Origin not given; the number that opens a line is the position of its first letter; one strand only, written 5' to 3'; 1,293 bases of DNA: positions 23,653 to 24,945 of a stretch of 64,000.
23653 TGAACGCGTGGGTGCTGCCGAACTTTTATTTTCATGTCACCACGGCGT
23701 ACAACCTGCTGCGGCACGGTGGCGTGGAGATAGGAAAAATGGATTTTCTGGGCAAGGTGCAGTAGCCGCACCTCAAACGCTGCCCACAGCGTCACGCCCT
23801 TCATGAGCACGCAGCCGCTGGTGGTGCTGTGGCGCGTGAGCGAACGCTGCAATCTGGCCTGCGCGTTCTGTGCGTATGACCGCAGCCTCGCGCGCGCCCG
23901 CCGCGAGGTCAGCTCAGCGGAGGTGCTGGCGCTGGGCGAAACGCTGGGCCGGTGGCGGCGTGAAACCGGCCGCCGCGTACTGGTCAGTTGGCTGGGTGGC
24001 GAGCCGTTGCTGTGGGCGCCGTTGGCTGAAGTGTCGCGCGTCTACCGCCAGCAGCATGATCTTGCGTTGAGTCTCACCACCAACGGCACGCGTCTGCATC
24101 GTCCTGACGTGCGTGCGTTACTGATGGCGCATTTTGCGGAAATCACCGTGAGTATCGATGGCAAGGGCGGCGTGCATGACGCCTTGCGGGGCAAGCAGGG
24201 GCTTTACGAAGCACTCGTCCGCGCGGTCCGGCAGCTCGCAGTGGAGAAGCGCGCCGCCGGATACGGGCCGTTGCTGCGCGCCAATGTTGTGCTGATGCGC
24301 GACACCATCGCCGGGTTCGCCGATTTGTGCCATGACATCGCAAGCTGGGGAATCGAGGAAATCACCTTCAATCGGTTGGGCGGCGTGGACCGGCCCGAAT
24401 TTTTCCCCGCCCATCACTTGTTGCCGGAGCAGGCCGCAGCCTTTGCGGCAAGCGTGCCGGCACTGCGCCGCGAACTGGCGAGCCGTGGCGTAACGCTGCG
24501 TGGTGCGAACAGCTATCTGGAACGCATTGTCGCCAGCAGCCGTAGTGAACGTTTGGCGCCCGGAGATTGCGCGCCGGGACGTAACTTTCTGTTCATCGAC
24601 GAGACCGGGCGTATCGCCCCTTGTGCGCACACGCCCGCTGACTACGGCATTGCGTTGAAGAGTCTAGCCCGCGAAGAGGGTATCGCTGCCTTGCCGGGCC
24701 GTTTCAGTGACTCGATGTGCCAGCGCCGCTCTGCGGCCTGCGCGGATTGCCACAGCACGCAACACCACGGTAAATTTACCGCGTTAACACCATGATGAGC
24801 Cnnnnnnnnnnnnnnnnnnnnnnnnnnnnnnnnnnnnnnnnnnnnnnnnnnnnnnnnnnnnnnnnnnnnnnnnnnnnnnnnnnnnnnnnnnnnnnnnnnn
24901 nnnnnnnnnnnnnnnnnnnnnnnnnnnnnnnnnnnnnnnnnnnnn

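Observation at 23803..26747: Translationally coupled operon: radical SAM/SPASM enzyme, unknown 196-aa protein, PaaK/F390-synthetase-like adenylating enzyme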

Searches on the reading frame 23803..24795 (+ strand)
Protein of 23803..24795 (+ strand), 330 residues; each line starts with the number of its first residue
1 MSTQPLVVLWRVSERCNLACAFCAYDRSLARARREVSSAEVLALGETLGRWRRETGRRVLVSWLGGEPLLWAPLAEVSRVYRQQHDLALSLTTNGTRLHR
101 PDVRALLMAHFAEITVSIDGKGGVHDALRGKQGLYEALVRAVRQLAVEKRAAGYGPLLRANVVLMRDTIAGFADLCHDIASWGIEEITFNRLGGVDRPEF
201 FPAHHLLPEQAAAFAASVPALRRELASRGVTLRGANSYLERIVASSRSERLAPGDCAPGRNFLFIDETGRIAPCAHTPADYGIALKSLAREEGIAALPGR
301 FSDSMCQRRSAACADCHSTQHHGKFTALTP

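Call 3: search_protein_families(library=pfam, proteins=[window:23803-24795:+], max_evalue=0.1)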
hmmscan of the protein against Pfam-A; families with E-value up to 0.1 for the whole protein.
window:23803-24795:+ (330 aa): 1 family
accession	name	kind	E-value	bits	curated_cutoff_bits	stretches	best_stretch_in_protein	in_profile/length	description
PF04055.27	Radical_SAM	-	6.4e-13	49.6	29.5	1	12-145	3-136/166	Radical SAM superfamily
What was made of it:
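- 23803..24795 (+): Radical SAM enzyme, 330 aa: core plus a 4-Cys twitch-like auxiliary cluster domain, with no N-terminal recognition domain. It is the accessory module of the system. PF04055, 49.6 bits against a cut-off of 29.5 (call 3).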

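Call 4: search_protein_families(library=ncbifam, proteins=[window:23803-24795:+], max_evalue=0.1)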
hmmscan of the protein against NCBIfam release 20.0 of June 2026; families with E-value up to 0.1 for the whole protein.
window:23803-24795:+ (330 aa): 70 families (the best 25 are shown)
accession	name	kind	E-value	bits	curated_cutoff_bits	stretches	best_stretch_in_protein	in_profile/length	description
TIGR04053.2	TIGR04053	equivalog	4e-20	72.4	395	1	2-184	4-178/366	TIGR04053 family radical SAM/SPASM domain-containing protein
TIGR04051.1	rSAM_NirJ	equivalog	2.3e-18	66.3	515.45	1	7-146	3-136/354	heme d1 biosynthesis radical SAM protein NirJ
NF047865.1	rSAM_PapB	equivalog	3e-17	62.9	340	1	12-291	9-282/330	PapB family radical SAM/SPASM ranthipeptide maturase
TIGR04347.1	pseudo_SAM_Halo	equivalog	4.1e-16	59.2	525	1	5-144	38-170/390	TIGR04347 family pseudo-SAM/SPASM protein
TIGR04054.1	rSAM_NirJ1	equivalog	2.4e-15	56.1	650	1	6-145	36-169/387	putative heme d1 biosynthesis radical SAM protein NirJ1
TIGR04545.1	rSAM_ahbD_hemeb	equivalog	4.3e-15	56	500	1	8-145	2-134/339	heme b synthase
NF041707.1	rSAM_YhhB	equivalog_domain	5.3e-15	55.2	445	1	8-144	4-151/369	cyclophane-forming radical SAM/SPASM peptide maturase YhhB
TIGR04133.1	rSAM_w_lipo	hypoth_equivalog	6.6e-15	54.9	425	1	8-150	26-165/350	TIGR04133 family radical SAM/SPASM protein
TIGR04546.1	rSAM_ahbC_deAc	equivalog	1.3e-14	53.9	650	1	7-144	40-171/390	12,18-didecarboxysiroheme deacetylase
TIGR03962.1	mycofact_rSAM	equivalog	4.2e-14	52.5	265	1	4-181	10-175/339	mycofactocin radical SAM maturase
TIGR04303.1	GeoRSP_rSAM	equivalog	6.8e-14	52.2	400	1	4-146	3-137/325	GeoRSP system radical SAM/SPASM protein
TIGR04280.1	geopep_mat_rSAM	hypoth_equivalog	1.3e-12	47.5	400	1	13-140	91-225/428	geopeptide radical SAM maturase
TIGR04103.1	rSAM_nif11_3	equivalog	1.5e-12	46.9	725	1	9-145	8-137/412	nif11-class peptide radical SAM maturase 3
TIGR04068.1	rSAM_ocin_clost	equivalog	1.6e-12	47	500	1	10-164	88-249/462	Cys-rich peptide radical SAM maturase CcpM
TIGR03906.1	quino_hemo_SAM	equivalog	3.4e-12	45.8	453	1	9-276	97-365/467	quinohemoprotein amine dehydrogenase maturation protein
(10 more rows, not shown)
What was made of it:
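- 23803..24795 (+): The best NCBIfam hit is 72 bits against a cut-off of 395 (call 4).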

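Call 7: search_solved_structures(query=window:23803-24795:+, max_evalue=0.01)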
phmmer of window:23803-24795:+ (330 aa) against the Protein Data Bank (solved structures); distinct sequences matched with E-value up to 0.01: 7.
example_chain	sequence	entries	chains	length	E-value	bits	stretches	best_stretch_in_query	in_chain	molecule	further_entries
7vob_C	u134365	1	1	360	2.5e-07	33.5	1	4-146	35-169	Cytosylglucuronate decarboxylase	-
7voc_C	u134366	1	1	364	2.5e-07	33.5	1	4-146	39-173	Cytosylglucuronate decarboxylase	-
5wgg_A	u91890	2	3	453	1e-05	28.3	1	10-154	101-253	Radical SAM domain protein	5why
6efn_A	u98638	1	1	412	1.1e-05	28.1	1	5-146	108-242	Sporulation killing factor maturation protein SkfB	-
8wm2_A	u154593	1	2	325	3.5e-05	26.5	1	12-222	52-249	Fe-S radical SAM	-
7tol_A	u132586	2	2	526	0.00043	22.9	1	11-121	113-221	glycerol dibiphytanyl glycerol tetraether - macrocyclic archaeol synthase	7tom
9gm3_A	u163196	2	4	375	0.0011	21.6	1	8-129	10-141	ChlB radical SAM domain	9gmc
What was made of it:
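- Closest known: Twitch-domain radical SAM enzymes. Same: BlsE is the top sequence match (call 7).
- The best sequence match of the rSAM in the PDB is the nucleoside-sugar enzyme BlsE (call 7).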

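Call 14: search_protein_families(library=padloc, proteins=[window:23803-24795:+], max_evalue=0.01)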
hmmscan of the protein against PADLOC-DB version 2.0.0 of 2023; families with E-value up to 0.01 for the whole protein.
window:23803-24795:+ (330 aa): 2 families
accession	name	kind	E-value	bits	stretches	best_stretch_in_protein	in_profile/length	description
PDLC02903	pVip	-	2.5e-12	44.8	1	7-121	1-103/257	Viperins not associated with kinases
PDLC02904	pVip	-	3.6e-10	37.8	1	5-121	2-110/262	Viperins associated with kinases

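Call 22: find_homologous_proteins(query=window:23803-24795:+)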
Query window:23803-24795:+ (330 aa): 1565 proteins with E <= 0.001 among 8000 candidates; the best 120 are listed.
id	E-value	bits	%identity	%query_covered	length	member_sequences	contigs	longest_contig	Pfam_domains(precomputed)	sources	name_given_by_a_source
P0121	5.0e-218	741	100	100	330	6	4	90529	PF04055.28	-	-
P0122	3.3e-157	541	72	100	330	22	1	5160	PF04055.28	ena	-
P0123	5.8e-148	510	70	100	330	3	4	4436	PF04055.28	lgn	-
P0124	1.2e-134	467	63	100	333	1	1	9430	PF04055.28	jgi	-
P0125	5.9e-131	455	63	98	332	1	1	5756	PF04055.28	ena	-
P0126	4.9e-130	452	62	100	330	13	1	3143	PF04055.28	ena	-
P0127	6.0e-128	445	63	99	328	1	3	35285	PF04055.28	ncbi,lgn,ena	-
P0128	8.0e-128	444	61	98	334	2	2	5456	PF04055.28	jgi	jgi:MoaA/NifB/PqqE/SkfB family radical SAM enzyme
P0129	7.8e-127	441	64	97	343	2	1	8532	PF04055.28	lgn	-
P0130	5.1e-126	438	60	98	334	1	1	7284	PF04055.28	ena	-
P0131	8.3e-126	438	61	98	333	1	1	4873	PF04055.28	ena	-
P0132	3.7e-125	436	61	100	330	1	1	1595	PF04055.28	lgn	-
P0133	5.1e-125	435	61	97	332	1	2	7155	PF04055.28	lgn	-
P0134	3.4e-123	429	64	98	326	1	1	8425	PF04055.28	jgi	jgi:MoaA/NifB/PqqE/SkfB family radical SAM enzyme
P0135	9.6e-123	428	60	100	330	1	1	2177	PF04055.28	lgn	-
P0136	1.8e-115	404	56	98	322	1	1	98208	PF04055.28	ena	-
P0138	6.7e-115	402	56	99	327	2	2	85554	PF04055.28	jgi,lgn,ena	-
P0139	9.3e-115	401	58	98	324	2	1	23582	PF04055.28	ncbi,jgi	jgi:MoaA/NifB/PqqE/SkfB family radical SAM enzyme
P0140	9.8e-113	395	55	98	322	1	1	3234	PF04055.28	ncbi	-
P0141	3.0e-111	390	55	97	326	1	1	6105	PF04055.28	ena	-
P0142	1.3e-110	388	55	98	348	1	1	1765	PF04055.28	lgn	-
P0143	2.4e-110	387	55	97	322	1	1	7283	PF04055.28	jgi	jgi:AdoMet-dependent heme synthase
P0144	4.8e-110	386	55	98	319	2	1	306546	PF04055.28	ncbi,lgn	-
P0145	4.0e-109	383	53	99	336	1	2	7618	PF04055.28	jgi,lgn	jgi:MoaA/NifB/PqqE/SkfB family radical SAM enzyme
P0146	9.8e-109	382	52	97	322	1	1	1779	PF04055.28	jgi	jgi:AdoMet-dependent heme synthase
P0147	1.5e-108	381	56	97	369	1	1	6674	PF04055.28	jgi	jgi:AdoMet-dependent heme synthase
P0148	1.9e-108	381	53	97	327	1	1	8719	PF04055.28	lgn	-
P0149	1.2e-107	378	55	98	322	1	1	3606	PF04055.28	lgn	-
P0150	3.1e-107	377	54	93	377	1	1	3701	PF04055.28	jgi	-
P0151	4.7e-107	376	53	98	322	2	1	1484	PF04055.28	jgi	jgi:MoaA/NifB/PqqE/SkfB family radical SAM enzyme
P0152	6.3e-107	376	53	98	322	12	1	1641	PF04055.28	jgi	jgi:MoaA/NifB/PqqE/SkfB family radical SAM enzyme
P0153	8.0e-107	375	51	97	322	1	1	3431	PF04055.28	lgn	-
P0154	7.8e-106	372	54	98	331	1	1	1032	PF04055.28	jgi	jgi:MoaA/NifB/PqqE/SkfB family radical SAM enzyme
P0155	8.4e-106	372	52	97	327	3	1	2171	PF04055.28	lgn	-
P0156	1.4e-105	371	53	97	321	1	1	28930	PF04055.28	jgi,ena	-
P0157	1.5e-105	371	55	97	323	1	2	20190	PF04055.28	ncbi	ncbi:MAG: radical SAM protein [Verrucomicrobiota bacterium]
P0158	4.4e-105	370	53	97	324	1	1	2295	PF04055.28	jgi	jgi:MoaA/NifB/PqqE/SkfB family radical SAM enzyme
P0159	5.8e-105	369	54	100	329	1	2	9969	PF04055.28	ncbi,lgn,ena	-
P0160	6.6e-105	369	53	97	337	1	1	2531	PF04055.28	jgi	-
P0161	9.6e-105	368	52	99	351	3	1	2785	PF04055.28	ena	-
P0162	1.1e-104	368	53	97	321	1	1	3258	PF04055.28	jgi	jgi:MoaA/NifB/PqqE/SkfB family radical SAM enzyme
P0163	1.2e-104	368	53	98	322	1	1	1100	PF04055.28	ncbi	-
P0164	1.5e-104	368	55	97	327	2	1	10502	PF04055.28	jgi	jgi:MoaA/NifB/PqqE/SkfB family radical SAM enzyme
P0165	1.7e-104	368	52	97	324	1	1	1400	PF04055.28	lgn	-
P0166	2.3e-104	367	52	98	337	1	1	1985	PF04055.28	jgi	jgi:AdoMet-dependent heme synthase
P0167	3.1e-104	367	52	97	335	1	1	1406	PF04055.28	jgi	jgi:MoaA/NifB/PqqE/SkfB family radical SAM enzyme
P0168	4.2e-104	366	54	98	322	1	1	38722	PF04055.28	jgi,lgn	jgi:MoaA/NifB/PqqE/SkfB family radical SAM enzyme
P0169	5.8e-104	366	53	97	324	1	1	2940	PF04055.28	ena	-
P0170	6.7e-104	366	52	98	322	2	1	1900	PF04055.28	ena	-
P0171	9.9e-104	365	52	98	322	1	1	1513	PF04055.28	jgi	jgi:MoaA/NifB/PqqE/SkfB family radical SAM enzyme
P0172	1.0e-103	365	52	97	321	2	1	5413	PF04055.28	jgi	jgi:MoaA/NifB/PqqE/SkfB family radical SAM enzyme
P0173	1.1e-103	365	52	97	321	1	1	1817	PF04055.28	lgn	-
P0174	1.1e-103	365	56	98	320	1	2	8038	PF04055.28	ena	-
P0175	1.3e-103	365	52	97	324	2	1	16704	PF04055.28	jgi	jgi:MoaA/NifB/PqqE/SkfB family radical SAM enzyme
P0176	1.3e-103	365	53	97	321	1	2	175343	PF04055.28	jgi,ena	jgi:MoaA/NifB/PqqE/SkfB family radical SAM enzyme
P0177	1.5e-103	365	51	98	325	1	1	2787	PF04055.28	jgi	jgi:radical SAM protein with 4Fe4S-binding SPASM domain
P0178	3.5e-103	363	54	98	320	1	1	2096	PF04055.28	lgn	-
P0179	4.3e-103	363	54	90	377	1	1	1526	PF04055.28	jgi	jgi:AdoMet-dependent heme synthase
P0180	4.4e-103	363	51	98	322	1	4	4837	PF04055.28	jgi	jgi:MoaA/NifB/PqqE/SkfB family radical SAM enzyme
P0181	6.8e-103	362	54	97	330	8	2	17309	PF04055.28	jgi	jgi:MoaA/NifB/PqqE/SkfB family radical SAM enzyme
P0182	7.6e-103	362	51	97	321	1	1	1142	PF04055.28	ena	-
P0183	8.0e-103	362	54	97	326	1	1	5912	PF04055.28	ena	-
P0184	9.4e-103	362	52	97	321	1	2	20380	PF04055.28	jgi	jgi:AdoMet-dependent heme synthase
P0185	1.1e-102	362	51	97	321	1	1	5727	PF04055.28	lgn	-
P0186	1.1e-102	362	54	97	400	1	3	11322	PF04055.28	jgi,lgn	jgi:MoaA/NifB/PqqE/SkfB family radical SAM enzyme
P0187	1.2e-102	362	51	98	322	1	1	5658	PF04055.28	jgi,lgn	jgi:MoaA/NifB/PqqE/SkfB family radical SAM enzyme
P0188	1.3e-102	361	52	98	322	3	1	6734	PF04055.28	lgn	-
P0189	1.5e-102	361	53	97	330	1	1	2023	PF04055.28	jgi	jgi:MoaA/NifB/PqqE/SkfB family radical SAM enzyme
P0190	1.5e-102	361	52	98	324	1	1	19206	PF04055.28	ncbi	ncbi:MAG: radical SAM protein [Syntrophobacteraceae bacterium]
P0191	1.9e-102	361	51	99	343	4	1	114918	PF04055.28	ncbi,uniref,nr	ncbi:radical SAM protein [Verrucomicrobium sp. BvORR034]|uniref:radical SAM protein n=1 Tax=Verrucom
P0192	2.2e-102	361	51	97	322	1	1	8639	PF04055.28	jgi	jgi:MoaA/NifB/PqqE/SkfB family radical SAM enzyme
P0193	2.2e-102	361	53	97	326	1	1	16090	PF04055.28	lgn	-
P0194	2.4e-102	361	51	97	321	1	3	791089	PF04055.28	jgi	jgi:MoaA/NifB/PqqE/SkfB family radical SAM enzyme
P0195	6.7e-102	359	52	97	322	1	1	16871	PF04055.28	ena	-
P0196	8.2e-102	359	50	97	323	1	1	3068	PF04055.28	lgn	-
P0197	9.2e-102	359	50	97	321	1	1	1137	PF04055.28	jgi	jgi:AdoMet-dependent heme synthase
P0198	1.2e-101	358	51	97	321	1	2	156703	PF04055.28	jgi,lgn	jgi:MoaA/NifB/PqqE/SkfB family radical SAM enzyme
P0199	1.2e-101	358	52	98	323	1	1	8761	PF04055.28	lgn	-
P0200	1.5e-101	358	51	97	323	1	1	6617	PF04055.28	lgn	-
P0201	2.6e-101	357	52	98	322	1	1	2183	PF04055.28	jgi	jgi:MoaA/NifB/PqqE/SkfB family radical SAM enzyme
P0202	5.0e-101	356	52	98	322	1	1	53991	PF04055.28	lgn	-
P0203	5.0e-101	356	52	98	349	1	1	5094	PF04055.28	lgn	-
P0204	6.0e-101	356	53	97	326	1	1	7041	PF04055.28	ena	-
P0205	6.6e-101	356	53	98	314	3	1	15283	PF04055.28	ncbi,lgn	-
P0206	9.8e-101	355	52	98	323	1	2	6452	PF04055.28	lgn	-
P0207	1.0e-100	355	50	99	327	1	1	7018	PF04055.28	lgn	-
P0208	1.1e-100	355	54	97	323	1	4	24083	PF04055.28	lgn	-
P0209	1.2e-100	355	51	98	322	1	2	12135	PF04055.28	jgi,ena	-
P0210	1.3e-100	355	51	98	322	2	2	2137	PF04055.28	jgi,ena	-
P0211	1.3e-100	355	50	98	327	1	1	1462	PF04055.28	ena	-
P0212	1.4e-100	355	50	98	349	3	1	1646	PF04055.28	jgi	jgi:MoaA/NifB/PqqE/SkfB family radical SAM enzyme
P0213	1.7e-100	355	54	97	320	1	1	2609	PF04055.28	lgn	-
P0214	1.9e-100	354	53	97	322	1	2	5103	PF04055.28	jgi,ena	jgi:MoaA/NifB/PqqE/SkfB family radical SAM enzyme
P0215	2.2e-100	354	54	97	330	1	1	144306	PF04055.28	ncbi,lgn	-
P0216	2.5e-100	354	49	98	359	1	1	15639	PF04055.28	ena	-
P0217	2.6e-100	354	53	97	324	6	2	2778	PF04055.28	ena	-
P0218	3.9e-100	353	50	98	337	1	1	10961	PF04055.28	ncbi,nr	ncbi:MAG TPA: radical SAM protein [Gemmatimonadaceae bacterium]|nr:radical SAM protein [Gemmatimonad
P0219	3.9e-100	353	53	98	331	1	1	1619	PF04055.28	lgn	-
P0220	4.3e-100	353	53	98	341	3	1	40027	PF04055.28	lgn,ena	-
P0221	6.4e-100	353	52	97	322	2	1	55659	PF04055.28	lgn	-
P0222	7.7e-100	352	50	98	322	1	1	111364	PF04055.28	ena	-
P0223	8.0e-100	352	51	97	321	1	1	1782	PF04055.28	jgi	jgi:MoaA/NifB/PqqE/SkfB family radical SAM enzyme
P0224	1.1e-99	352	51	97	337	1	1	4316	PF04055.28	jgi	jgi:MoaA/NifB/PqqE/SkfB family radical SAM enzyme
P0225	1.2e-99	352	53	98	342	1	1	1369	PF04055.28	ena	-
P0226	1.3e-99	352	52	98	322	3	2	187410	PF04055.28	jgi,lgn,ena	jgi:MoaA/NifB/PqqE/SkfB family radical SAM enzyme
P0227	1.3e-99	352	50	98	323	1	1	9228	PF04055.28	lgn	-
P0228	1.4e-99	351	50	97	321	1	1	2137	PF04055.28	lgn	-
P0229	1.5e-99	351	52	98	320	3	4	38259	PF04055.28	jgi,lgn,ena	-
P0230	1.5e-99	351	54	97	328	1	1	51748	PF04055.28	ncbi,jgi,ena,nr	ncbi:MAG: hypothetical protein H6R18_349 [Proteobacteria bacterium]|nr:hypothetical protein [Pseudom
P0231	1.6e-99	351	51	97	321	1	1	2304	PF04055.28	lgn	-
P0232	1.6e-99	351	54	97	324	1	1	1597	PF04055.28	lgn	-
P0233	1.8e-99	351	53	98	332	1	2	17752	PF04055.28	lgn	-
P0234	1.8e-99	351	53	98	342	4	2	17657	PF04055.28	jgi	jgi:MoaA/NifB/PqqE/SkfB family radical SAM enzyme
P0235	4.0e-99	350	52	98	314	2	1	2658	PF04055.28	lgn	-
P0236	4.2e-99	350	50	98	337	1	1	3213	PF04055.28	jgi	jgi:AdoMet-dependent heme synthase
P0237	4.4e-99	350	51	98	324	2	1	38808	PF04055.28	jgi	jgi:MoaA/NifB/PqqE/SkfB family radical SAM enzyme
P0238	5.5e-99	350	53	97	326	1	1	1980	PF04055.28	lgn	-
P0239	6.5e-99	349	50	98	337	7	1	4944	PF04055.28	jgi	jgi:MoaA/NifB/PqqE/SkfB family radical SAM enzyme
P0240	6.6e-99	349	50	97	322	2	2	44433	PF04055.28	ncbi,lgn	-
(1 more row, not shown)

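Call 60: predict_structure(alignment_id=A2)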
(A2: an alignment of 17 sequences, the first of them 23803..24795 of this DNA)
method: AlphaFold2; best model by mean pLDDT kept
length: 330 residues; sequences in the alignment: 17
mean_pLDDT: 85.9   pTM: 0.85
mean pLDDT of the five models: 85.9, 85.5, 83.9, 83.5, 83.0
residues with pLDDT >= 90: 192; 70-90: 91; 50-70: 25; < 50: 22
segments of 3 or more residues with pLDDT < 50: 310-330
pLDDT, mean of each block of 10 residues (from residue 1): 80 91 83 91 95 93 93 97 97 95 97 96 94 97 98 97 92 97 95 64 86 96 97 87 81 63 88 73 83 86 67 45 41
secondary structure, 60 per line:
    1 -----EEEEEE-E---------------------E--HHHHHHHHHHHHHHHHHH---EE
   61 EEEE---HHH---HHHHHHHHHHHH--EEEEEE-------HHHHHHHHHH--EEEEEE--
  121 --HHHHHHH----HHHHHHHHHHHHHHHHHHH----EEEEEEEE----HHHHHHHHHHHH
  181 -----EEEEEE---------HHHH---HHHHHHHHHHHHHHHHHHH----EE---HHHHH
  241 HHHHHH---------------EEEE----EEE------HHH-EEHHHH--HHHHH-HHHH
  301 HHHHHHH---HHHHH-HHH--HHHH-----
elements in order: E6-11 H38-55 E59-64 H74-85 E88-93 H101-110 E113-118 H123-129 H134-152 E157-164 H169-180 E186-191 H201-204 H208-226 H236-246 E262-265 E270-272 H285-288 H291-295 H297-307 H311-315 H322-325
